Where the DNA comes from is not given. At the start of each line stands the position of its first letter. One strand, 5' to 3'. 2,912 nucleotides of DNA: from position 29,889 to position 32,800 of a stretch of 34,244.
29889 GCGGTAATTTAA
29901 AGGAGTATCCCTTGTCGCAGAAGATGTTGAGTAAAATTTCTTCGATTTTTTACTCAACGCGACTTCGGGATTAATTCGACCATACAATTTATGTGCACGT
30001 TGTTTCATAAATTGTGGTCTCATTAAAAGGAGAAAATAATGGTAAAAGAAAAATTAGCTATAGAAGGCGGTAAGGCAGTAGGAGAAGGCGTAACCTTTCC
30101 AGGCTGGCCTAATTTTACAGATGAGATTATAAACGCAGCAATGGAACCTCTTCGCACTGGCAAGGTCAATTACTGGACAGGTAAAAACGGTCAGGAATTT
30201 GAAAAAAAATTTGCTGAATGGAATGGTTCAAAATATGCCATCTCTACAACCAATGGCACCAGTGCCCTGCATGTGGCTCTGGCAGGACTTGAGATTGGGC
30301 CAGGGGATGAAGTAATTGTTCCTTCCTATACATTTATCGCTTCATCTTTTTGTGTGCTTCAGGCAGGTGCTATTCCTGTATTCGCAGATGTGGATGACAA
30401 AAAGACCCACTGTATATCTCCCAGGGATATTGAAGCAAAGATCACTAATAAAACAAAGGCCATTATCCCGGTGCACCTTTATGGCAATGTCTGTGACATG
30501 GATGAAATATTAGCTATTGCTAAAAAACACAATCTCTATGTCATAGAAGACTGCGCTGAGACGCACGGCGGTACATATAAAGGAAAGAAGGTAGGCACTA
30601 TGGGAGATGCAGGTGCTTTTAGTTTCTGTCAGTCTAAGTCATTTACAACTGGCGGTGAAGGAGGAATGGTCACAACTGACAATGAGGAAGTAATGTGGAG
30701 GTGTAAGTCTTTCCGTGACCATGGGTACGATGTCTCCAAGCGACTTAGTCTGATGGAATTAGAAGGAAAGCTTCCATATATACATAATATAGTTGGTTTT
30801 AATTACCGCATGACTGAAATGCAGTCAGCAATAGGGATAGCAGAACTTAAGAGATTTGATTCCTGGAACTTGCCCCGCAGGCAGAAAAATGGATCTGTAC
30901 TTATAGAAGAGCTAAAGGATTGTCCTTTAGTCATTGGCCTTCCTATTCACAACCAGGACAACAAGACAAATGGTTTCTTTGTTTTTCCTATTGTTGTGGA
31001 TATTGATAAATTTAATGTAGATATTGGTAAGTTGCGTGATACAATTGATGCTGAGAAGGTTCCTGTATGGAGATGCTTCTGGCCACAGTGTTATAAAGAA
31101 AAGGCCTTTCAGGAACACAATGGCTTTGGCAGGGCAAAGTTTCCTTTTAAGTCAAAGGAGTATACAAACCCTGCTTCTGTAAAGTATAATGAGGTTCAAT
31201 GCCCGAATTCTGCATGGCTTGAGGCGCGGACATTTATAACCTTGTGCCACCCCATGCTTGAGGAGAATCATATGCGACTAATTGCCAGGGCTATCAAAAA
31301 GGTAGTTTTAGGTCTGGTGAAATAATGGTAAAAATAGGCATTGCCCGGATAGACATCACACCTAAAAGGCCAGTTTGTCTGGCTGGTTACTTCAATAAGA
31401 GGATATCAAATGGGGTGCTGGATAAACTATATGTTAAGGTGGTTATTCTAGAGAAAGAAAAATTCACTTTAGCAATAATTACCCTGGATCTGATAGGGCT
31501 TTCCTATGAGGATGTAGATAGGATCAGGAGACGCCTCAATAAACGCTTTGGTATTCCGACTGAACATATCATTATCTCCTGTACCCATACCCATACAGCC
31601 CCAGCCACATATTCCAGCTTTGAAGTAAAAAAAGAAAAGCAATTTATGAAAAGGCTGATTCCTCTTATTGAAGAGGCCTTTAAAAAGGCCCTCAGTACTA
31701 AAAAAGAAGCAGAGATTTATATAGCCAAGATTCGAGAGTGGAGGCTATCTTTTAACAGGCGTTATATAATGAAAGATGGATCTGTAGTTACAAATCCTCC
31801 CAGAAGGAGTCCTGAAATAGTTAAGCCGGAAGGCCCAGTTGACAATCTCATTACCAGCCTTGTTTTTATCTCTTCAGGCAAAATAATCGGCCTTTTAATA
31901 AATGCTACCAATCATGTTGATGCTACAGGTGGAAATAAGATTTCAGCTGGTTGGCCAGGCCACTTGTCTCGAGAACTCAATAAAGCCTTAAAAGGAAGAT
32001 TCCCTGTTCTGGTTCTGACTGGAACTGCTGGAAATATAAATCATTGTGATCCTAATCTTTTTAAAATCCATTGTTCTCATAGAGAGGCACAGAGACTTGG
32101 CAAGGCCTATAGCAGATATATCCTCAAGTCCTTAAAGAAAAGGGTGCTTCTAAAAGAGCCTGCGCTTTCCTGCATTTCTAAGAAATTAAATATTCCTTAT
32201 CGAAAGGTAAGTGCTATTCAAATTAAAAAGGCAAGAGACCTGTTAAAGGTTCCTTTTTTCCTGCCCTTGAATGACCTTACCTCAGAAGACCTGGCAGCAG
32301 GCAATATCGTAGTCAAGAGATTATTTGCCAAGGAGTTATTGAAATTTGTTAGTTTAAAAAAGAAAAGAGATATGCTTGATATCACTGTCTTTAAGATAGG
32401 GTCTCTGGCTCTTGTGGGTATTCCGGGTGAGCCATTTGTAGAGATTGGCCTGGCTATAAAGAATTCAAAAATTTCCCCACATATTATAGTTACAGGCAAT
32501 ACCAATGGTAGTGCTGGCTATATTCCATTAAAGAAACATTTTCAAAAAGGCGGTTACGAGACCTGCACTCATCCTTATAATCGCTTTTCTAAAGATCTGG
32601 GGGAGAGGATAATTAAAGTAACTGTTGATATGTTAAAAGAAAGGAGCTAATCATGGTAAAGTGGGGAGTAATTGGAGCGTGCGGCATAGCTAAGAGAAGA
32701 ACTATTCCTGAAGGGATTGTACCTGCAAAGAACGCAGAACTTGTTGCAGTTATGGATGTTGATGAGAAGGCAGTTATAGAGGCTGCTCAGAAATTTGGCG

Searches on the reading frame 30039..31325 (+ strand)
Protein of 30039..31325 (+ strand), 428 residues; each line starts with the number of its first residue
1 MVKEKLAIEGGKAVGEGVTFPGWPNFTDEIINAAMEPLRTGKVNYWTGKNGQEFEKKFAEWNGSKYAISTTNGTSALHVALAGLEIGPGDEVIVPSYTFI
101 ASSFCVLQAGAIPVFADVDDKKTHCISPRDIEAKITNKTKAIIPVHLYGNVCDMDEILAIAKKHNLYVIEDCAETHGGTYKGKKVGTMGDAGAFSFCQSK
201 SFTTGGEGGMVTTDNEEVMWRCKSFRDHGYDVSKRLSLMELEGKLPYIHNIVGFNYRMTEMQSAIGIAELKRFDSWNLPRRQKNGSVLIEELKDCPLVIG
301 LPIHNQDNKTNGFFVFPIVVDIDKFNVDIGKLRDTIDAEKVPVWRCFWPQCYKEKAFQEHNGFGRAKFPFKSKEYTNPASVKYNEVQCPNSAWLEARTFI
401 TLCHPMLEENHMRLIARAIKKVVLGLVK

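Call 25: find_encoding_contigs(protein=window:30039-31325:+, flank=10000, max_places=10)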
Protein window:30039-31325:+ (428 aa): 3 contigs read that carry it; 3 places shown.
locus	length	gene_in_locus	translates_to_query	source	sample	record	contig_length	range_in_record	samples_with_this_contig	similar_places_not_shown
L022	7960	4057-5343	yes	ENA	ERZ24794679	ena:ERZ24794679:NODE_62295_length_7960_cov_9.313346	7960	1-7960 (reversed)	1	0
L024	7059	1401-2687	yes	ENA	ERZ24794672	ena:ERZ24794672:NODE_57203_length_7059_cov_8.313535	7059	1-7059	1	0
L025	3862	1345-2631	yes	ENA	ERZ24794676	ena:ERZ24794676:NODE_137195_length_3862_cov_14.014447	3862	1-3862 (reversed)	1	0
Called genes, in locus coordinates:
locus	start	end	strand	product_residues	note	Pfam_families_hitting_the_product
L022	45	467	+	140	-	PF13581:HATPase_c_2, PF02518:HATPase_c (weak)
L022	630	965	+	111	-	PF01740:STAS, PF13466:STAS_2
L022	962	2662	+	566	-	PF05157:MshEN, PF00437:T2SSE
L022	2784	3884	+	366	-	PF00480:ROK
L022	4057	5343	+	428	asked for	PF00155:Aminotran_1_2, PF01041:DegT_DnrJ_EryC1, PF01053:Cys_Met_Meta_PP (weak)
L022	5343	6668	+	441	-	PF04734:Ceramidase_alk (weak)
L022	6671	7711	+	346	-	PF01408:GFO_IDH_MocA, PF02894:GFO_IDH_MocA_C, PF22725:GFO_IDH_MocA_C3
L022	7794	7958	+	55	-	?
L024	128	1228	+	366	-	PF00480:ROK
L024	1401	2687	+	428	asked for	PF00155:Aminotran_1_2, PF01041:DegT_DnrJ_EryC1, PF01053:Cys_Met_Meta_PP (weak)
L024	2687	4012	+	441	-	PF04734:Ceramidase_alk (weak)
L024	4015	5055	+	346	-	PF01408:GFO_IDH_MocA, PF02894:GFO_IDH_MocA_C, PF22725:GFO_IDH_MocA_C3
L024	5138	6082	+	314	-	PF02629:CoA_binding (weak), PF19328:DAP_DH_C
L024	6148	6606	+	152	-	PF01161:PBP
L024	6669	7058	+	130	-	?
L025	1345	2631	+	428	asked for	PF00155:Aminotran_1_2, PF01041:DegT_DnrJ_EryC1, PF01053:Cys_Met_Meta_PP (weak)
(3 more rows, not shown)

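Call 54: find_homologous_proteins(query=window:30039-31325:+, max_evalue=1e-100)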
Query window:30039-31325:+ (428 aa): 3789 proteins with E <= 1e-100 among 8000 candidates; the best 120 are listed.
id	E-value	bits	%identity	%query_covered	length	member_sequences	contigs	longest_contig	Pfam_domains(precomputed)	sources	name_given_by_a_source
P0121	1.6e-266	902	88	100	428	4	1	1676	PF00155.28,PF01212.28,PF01053.27,PF01041.24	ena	-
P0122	8.0e-266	900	87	100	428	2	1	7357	PF00155.28,PF01212.28,PF01053.27,PF01041.24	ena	-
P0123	1.3e-258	876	85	100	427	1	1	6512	PF00155.28,PF00266.26,PF01212.28,PF01053.27,PF01041.24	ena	-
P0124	1.2e-257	873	85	100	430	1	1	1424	PF00155.28,PF01053.27,PF01041.24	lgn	-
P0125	1.9e-255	865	84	100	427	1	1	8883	PF00155.28,PF01053.27,PF01041.24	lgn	-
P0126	3.8e-255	864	85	100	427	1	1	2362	PF00155.28,PF01212.28,PF01053.27,PF01041.24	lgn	-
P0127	1.7e-240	816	79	100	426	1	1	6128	PF00155.28,PF01041.24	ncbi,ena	-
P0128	3.7e-236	802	78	99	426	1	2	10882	PF00155.28,PF01041.24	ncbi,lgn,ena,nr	ncbi:DegT/DnrJ/EryC1/StrS family aminotransferase [candidate division NPL-UPA2 bacterium]|nr:DegT/Dn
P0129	3.9e-236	802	78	100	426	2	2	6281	PF00155.28,PF00266.26,PF01212.28,PF01053.27,PF01041.24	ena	-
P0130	9.4e-236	801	77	100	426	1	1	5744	PF00155.28,PF00266.26,PF01053.27,PF01041.24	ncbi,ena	-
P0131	4.8e-235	798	78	99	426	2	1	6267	PF01041.24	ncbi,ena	-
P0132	5.7e-235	798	76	100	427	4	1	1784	PF00155.28,PF00266.26,PF01212.28,PF01053.27,PF01041.24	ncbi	-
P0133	1.1e-231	787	79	96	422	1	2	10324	PF00155.28,PF00266.26,PF01212.28,PF01053.27,PF01041.24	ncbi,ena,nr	ncbi:MAG: aminotransferase DegT [Elusimicrobia bacterium RIFOXYA2_FULL_40_6]|nr:MAG: aminotransferas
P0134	1.4e-231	787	77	100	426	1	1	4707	PF00155.28,PF01041.24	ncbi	-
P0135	2.2e-229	780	75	100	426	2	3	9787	PF01041.24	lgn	-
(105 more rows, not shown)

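Call 55: find_encoding_contigs(protein=P0122, flank=10000, max_places=4)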
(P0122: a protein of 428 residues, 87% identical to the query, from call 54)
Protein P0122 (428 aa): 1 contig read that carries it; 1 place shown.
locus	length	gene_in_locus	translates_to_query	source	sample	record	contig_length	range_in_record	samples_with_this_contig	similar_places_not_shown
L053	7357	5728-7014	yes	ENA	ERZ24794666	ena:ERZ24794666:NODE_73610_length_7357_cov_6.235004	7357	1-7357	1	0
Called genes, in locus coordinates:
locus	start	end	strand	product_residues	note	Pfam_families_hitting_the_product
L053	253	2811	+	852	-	-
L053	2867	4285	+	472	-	PF00016:RuBisCO_large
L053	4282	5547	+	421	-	PF08013:GatZ_KbaZ-like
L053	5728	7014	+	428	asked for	PF00155:Aminotran_1_2, PF01041:DegT_DnrJ_EryC1, PF01053:Cys_Met_Meta_PP (weak), PF01212:Beta_elim_lyase (weak)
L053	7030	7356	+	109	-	?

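Call 56: find_encoding_contigs(protein=P0125, flank=10000, max_places=4)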
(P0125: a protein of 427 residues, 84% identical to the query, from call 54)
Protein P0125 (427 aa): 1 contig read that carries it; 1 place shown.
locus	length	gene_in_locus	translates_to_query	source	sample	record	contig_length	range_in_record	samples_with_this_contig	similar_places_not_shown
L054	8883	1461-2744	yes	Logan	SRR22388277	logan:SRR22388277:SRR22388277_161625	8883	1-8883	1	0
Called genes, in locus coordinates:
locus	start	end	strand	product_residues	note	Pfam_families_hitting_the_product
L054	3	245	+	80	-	?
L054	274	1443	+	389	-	PF00480:ROK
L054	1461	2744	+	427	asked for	PF00155:Aminotran_1_2 (weak), PF01041:DegT_DnrJ_EryC1, PF01053:Cys_Met_Meta_PP (faint)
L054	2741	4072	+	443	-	PF04734:Ceramidase_alk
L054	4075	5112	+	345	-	PF01408:GFO_IDH_MocA, PF22725:GFO_IDH_MocA_C3, PF02894:GFO_IDH_MocA_C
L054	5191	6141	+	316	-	-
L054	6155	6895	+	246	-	PF02585:PIG-L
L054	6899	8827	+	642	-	PF20581:DUF6785, PF20580:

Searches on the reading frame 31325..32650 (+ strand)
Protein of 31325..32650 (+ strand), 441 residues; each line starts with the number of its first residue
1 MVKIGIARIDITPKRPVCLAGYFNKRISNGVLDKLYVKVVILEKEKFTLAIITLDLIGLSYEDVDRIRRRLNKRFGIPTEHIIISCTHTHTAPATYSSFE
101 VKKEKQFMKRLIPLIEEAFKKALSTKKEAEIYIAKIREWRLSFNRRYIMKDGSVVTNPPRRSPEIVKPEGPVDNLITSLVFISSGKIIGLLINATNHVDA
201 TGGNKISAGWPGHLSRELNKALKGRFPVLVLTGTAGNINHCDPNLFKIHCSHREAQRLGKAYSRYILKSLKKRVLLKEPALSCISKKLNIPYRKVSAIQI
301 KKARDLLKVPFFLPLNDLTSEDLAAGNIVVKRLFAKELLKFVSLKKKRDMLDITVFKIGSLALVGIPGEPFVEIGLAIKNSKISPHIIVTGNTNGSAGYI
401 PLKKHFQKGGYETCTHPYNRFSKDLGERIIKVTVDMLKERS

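Call 93: search_protein_families(library=pfam, proteins=[window:31325-32650:+], max_evalue=0.01)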
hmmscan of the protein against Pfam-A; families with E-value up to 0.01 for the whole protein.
window:31325-32650:+ (441 aa): 1 family
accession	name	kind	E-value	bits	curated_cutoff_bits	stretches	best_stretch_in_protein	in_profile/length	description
PF04734.18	Ceramidase_alk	-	4.5e-11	42.5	32.1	1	3-138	2-149/509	Neutral/alkaline non-lysosomal ceramidase, N-terminal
